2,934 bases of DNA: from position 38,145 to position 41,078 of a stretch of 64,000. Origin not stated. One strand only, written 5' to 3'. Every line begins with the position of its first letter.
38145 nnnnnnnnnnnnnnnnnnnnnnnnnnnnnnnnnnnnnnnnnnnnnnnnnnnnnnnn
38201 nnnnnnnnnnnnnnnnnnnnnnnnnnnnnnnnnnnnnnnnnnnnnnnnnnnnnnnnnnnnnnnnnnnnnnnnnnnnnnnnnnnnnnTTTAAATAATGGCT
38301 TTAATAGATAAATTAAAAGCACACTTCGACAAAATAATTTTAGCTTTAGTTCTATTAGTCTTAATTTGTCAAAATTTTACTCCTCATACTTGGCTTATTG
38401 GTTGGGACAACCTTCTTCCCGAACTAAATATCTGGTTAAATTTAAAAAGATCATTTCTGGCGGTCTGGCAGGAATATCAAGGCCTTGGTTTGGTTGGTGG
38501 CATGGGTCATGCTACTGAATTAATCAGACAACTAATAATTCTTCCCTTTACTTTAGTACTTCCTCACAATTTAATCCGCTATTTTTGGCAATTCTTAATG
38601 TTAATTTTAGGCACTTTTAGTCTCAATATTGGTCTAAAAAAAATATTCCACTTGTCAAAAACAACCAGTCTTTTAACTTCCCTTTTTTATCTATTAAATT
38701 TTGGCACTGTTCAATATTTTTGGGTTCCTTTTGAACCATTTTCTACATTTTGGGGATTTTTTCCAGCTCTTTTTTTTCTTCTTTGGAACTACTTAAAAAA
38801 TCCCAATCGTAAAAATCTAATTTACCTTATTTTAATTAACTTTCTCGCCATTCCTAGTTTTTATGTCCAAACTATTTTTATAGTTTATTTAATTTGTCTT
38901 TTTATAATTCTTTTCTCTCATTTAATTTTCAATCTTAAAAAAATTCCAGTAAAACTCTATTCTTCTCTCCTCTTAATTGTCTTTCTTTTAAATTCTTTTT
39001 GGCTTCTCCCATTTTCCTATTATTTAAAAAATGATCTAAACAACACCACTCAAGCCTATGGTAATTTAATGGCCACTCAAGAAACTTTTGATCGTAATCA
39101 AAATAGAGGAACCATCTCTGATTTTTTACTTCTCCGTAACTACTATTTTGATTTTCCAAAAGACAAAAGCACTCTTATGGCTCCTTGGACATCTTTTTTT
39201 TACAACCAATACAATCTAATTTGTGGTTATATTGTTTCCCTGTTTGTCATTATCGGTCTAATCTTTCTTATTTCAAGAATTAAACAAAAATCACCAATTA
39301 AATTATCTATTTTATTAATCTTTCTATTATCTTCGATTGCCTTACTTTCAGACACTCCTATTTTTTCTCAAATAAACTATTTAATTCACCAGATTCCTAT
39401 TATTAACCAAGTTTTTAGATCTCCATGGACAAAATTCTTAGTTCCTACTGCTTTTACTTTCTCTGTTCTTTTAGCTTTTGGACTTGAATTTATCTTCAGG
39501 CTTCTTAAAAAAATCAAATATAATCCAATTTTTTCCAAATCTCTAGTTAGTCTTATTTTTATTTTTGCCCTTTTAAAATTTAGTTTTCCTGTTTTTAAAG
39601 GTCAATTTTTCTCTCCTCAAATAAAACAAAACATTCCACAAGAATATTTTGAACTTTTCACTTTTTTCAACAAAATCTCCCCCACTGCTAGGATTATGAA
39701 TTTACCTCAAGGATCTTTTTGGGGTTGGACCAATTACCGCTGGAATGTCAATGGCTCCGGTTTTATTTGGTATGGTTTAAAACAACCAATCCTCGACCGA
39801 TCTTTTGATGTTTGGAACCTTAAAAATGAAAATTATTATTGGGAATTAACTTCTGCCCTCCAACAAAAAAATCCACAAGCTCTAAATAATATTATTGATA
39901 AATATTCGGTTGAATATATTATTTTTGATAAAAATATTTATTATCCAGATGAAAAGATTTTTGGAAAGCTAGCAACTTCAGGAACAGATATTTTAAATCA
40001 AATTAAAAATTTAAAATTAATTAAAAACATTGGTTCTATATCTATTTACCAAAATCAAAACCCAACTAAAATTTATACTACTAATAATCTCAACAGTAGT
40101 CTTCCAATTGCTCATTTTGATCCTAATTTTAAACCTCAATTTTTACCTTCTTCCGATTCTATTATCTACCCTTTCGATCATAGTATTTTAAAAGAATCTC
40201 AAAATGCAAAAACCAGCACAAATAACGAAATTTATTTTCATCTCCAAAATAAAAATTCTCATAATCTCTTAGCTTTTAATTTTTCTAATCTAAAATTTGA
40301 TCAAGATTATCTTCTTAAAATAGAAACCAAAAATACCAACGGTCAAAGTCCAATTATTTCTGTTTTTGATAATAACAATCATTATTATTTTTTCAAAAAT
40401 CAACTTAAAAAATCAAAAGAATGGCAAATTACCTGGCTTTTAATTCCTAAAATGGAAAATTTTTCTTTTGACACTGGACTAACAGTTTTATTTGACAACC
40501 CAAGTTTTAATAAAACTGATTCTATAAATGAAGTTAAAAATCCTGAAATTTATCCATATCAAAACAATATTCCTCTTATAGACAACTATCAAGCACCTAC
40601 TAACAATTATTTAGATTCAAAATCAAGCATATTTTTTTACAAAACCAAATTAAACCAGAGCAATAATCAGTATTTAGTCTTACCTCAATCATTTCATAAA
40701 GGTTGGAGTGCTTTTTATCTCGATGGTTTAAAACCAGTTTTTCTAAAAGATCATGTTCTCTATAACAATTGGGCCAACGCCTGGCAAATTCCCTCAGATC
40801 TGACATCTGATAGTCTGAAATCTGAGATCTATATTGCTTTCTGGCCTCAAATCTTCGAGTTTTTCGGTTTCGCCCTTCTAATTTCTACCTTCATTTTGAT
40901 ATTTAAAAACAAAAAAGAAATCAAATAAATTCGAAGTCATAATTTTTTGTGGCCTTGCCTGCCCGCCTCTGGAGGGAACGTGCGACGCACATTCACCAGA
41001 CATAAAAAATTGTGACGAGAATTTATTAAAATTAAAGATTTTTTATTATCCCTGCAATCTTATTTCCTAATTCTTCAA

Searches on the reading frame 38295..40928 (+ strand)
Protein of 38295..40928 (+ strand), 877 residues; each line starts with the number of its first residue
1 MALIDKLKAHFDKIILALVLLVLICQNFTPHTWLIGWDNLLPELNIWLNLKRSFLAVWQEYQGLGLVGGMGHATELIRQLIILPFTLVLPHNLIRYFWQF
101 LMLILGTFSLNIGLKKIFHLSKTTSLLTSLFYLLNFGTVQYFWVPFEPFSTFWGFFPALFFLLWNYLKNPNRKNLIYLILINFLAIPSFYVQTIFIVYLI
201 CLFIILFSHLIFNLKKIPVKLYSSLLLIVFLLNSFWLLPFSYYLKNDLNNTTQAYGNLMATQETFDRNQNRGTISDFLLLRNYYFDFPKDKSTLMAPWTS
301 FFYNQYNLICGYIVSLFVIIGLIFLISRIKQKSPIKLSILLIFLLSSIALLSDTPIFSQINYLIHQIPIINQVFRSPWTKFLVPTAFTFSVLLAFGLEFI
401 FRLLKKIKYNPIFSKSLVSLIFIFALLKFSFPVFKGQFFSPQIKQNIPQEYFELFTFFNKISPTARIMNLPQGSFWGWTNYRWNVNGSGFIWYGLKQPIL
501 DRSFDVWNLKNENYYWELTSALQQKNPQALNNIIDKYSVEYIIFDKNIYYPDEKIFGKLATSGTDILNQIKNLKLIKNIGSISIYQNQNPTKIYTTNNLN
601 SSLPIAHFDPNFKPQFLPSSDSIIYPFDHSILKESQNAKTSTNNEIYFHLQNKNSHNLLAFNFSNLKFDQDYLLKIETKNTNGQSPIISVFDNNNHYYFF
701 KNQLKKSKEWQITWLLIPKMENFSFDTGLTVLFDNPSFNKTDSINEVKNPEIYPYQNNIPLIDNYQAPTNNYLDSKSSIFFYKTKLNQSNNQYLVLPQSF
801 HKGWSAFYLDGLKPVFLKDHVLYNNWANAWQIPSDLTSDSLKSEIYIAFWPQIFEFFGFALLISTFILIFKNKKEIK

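Call 7: search_protein_families(library=pfam, proteins=[window:38295-40928:+])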
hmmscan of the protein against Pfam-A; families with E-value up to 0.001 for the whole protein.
window:38295-40928:+ (877 aa): 0 families

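Call 35: search_protein_families(library=ncbifam, proteins=[window:38295-40928:+], max_evalue=0.01)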
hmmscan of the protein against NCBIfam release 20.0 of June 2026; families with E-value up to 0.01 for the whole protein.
window:38295-40928:+ (877 aa): 0 families

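Call 54: search_solved_structures(query=window:38295-40928:+, max_evalue=1)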
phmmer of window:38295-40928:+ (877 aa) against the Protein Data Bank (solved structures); distinct sequences matched with E-value up to 1: 1.
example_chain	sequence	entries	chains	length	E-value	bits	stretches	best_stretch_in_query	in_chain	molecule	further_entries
9no2_B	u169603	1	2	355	0.13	13.7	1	730-803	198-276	Riboflavin biosynthesis protein RibD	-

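Call 55: search_protein_families(library=pfam, proteins=[window:38295-40928:+], max_evalue=5)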
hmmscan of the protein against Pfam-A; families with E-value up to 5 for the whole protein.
window:38295-40928:+ (877 aa): 2 families
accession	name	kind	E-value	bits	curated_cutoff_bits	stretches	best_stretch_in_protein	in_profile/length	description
PF08052.16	PyrBI_leader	-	0.094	13.1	25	1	420-443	19-42/44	PyrBI operon leader peptide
PF25189.1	Tad8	-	0.27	11.5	27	1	511-548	36-73/76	Type II Thoeris inhibitor Tad8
